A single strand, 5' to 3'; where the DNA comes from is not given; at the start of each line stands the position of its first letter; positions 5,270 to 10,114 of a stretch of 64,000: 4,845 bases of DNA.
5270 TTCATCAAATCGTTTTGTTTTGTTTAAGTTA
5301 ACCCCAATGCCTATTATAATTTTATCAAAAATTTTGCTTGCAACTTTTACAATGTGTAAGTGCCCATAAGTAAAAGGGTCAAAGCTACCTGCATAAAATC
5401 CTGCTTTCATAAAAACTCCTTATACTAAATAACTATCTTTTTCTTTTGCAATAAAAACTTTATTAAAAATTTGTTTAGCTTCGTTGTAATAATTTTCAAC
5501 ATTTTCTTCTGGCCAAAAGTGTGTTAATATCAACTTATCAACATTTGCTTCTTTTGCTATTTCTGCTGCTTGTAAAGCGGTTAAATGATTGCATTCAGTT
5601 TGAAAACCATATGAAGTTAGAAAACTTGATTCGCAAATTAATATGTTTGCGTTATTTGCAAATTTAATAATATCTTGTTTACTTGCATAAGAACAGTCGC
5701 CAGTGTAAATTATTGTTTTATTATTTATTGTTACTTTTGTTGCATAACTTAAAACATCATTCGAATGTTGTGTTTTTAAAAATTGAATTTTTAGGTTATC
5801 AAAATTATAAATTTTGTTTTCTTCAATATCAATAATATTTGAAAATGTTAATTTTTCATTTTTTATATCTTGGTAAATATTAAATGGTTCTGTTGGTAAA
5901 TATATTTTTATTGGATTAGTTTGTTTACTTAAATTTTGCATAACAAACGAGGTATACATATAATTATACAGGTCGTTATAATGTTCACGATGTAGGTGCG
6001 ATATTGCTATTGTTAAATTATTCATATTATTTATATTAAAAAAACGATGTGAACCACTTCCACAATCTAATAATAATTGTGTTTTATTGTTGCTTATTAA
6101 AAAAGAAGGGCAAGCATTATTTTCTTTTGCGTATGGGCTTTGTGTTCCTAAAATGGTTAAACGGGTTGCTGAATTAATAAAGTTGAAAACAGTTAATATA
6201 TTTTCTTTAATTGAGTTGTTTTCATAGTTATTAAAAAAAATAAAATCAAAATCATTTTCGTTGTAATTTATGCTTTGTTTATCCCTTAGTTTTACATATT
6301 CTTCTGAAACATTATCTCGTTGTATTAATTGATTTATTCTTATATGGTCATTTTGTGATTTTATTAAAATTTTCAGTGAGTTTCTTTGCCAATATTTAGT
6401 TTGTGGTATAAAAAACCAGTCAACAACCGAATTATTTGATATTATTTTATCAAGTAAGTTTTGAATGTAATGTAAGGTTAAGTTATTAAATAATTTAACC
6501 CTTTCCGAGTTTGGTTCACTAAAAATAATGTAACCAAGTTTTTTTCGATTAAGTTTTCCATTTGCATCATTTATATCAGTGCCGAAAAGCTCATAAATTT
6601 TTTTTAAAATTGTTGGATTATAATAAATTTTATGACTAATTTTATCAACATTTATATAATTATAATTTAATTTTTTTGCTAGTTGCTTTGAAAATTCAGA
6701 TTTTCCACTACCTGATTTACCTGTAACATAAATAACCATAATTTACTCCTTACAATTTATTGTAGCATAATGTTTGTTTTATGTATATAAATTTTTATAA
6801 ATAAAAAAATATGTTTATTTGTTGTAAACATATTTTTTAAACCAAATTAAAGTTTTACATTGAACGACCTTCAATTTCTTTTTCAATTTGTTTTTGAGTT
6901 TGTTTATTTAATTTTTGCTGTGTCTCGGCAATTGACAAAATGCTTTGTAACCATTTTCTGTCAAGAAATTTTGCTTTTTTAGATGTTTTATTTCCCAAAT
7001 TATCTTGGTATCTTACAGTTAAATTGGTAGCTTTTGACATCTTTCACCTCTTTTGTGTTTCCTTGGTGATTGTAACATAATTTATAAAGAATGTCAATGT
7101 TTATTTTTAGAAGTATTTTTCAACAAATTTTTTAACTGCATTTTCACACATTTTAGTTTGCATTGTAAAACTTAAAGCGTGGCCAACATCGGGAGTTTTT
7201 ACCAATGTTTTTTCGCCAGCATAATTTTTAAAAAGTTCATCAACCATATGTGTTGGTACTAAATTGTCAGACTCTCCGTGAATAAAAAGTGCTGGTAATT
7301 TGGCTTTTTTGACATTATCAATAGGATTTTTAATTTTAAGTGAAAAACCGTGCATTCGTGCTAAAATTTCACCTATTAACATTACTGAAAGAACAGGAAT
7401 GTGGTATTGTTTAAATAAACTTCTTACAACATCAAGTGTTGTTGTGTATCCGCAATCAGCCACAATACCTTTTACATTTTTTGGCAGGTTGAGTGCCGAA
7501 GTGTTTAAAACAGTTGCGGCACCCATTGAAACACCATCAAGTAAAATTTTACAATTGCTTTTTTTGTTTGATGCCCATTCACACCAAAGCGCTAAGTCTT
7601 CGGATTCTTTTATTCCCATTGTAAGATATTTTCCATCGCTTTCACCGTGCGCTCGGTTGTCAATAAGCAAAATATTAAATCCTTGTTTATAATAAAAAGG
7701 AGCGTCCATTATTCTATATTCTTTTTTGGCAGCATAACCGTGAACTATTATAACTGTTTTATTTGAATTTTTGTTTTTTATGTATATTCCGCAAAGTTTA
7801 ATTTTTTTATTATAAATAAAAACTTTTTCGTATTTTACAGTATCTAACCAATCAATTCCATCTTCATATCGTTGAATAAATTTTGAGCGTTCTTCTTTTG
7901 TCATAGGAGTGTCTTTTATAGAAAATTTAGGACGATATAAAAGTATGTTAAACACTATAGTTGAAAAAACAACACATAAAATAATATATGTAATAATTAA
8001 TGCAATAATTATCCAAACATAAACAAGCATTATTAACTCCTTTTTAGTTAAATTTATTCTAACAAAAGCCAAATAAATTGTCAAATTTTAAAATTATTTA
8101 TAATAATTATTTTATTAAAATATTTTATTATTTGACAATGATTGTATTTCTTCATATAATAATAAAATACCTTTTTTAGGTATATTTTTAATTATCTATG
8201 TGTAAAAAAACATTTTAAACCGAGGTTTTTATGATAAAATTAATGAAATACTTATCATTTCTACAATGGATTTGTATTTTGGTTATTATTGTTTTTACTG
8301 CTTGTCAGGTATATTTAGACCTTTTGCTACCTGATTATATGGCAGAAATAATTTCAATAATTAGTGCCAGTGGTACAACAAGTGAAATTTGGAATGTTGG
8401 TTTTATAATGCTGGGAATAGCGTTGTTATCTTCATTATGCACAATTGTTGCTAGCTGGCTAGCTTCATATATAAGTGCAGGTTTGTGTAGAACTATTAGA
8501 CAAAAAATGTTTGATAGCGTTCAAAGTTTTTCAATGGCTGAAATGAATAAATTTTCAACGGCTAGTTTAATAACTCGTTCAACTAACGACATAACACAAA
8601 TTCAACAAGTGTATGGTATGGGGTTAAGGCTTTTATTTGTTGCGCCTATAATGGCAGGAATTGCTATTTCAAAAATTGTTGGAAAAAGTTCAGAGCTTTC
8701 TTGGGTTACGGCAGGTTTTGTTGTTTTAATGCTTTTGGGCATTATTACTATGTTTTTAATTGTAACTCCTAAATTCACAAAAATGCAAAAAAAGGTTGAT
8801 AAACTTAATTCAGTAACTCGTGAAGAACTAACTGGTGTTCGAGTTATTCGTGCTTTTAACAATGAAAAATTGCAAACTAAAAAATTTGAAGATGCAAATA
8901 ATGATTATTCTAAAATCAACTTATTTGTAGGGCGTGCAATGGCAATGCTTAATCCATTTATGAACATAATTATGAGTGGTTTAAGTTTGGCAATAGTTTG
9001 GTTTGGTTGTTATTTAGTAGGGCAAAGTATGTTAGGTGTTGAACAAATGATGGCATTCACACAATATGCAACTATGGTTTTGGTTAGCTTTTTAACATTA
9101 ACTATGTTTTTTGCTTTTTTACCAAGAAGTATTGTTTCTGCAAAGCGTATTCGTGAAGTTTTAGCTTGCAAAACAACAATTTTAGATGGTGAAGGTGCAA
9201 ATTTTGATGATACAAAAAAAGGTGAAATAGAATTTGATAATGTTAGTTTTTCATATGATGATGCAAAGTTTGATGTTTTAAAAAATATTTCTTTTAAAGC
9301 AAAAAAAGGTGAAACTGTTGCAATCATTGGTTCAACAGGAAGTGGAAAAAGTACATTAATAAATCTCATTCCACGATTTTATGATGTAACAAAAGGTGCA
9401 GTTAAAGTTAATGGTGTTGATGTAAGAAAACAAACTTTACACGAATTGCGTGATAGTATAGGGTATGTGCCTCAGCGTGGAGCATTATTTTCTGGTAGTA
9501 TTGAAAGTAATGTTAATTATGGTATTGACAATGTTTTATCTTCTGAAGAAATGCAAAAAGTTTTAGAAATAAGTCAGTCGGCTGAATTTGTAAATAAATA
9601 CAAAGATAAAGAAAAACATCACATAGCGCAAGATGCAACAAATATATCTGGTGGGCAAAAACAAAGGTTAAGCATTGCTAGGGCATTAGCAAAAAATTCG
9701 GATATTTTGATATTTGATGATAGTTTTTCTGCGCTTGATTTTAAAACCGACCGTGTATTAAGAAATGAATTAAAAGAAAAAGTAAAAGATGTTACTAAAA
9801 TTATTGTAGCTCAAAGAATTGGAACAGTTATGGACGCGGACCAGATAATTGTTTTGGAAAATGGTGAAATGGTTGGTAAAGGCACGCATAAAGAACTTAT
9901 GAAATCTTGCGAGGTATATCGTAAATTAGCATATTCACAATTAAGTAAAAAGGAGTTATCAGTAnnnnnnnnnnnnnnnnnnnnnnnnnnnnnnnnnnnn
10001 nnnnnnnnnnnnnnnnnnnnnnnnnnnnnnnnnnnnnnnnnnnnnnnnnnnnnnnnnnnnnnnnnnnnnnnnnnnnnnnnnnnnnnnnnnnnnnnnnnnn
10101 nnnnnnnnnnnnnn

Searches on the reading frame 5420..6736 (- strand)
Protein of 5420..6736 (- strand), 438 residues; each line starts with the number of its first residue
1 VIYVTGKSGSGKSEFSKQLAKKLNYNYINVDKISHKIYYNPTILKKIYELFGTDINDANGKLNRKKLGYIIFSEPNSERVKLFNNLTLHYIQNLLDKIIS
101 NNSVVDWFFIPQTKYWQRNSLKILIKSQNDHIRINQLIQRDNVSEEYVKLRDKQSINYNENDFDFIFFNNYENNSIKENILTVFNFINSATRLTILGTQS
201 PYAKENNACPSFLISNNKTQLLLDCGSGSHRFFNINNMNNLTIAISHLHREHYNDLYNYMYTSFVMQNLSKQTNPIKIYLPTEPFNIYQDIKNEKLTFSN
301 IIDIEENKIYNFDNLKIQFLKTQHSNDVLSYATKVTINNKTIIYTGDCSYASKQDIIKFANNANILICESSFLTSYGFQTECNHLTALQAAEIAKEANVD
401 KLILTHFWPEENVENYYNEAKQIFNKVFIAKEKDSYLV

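Call 57: search_protein_families(library=pfam, proteins=[window:5420-6736:-], max_evalue=0.00001)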
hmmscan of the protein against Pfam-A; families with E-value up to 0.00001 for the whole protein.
window:5420-6736:- (438 aa): 2 families
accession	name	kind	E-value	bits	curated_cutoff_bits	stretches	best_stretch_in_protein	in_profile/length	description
PF01121.26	CoaE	-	5e-15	56.1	27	1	2-156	3-159/180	Dephospho-CoA kinase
PF12706.13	Lactamase_B_2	-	2.3e-09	37.6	27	1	239-407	29-200/200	Beta-lactamase superfamily domain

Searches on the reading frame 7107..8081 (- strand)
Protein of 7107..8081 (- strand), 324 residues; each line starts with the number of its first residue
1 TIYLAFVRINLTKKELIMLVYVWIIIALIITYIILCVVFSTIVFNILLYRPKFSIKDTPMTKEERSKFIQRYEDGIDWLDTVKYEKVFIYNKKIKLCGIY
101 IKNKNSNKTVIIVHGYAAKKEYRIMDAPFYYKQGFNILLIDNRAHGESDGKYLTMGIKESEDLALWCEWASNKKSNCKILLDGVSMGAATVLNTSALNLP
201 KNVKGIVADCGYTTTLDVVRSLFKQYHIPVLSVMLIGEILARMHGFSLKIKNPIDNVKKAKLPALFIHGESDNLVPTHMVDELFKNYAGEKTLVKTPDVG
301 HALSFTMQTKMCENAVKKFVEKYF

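Call 57: search_protein_families(library=pfam, proteins=[window:7107-8081:-], max_evalue=0.00001)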
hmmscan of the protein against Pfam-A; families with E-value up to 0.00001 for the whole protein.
window:7107-8081:- (324 aa): 4 families
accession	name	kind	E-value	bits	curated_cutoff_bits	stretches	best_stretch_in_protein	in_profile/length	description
PF00561.26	Abhydrolase_1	-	2.6e-13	50.7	25.8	1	109-211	2-102/245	alpha/beta hydrolase fold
PF12146.15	Hydrolase_4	-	3.2e-13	50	27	1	106-207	3-105/239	Serine aminopeptidase, S33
PF02129.25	Peptidase_S15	-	5e-07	30.1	23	0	118-217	46-134/262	X-Pro dipeptidyl-peptidase (S15 family)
PF20434.5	BD-FAE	-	9.1e-06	25.8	26.8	0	202-284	132-212/215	BD-FAE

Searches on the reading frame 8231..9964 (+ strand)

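Call 57: search_protein_families(library=pfam, proteins=[window:8231-9964:+], max_evalue=0.00001)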
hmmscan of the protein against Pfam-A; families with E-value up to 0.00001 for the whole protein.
window:8231-9964:+ (578 aa): 2 families
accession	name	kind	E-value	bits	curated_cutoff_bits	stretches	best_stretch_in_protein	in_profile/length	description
PF00664.28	ABC_membrane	-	1.8e-38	133.2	28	1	17-284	2-271/274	ABC transporter transmembrane region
PF00005.33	ABC_tran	-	6.7e-32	111.4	25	1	350-499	1-136/137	ABC transporter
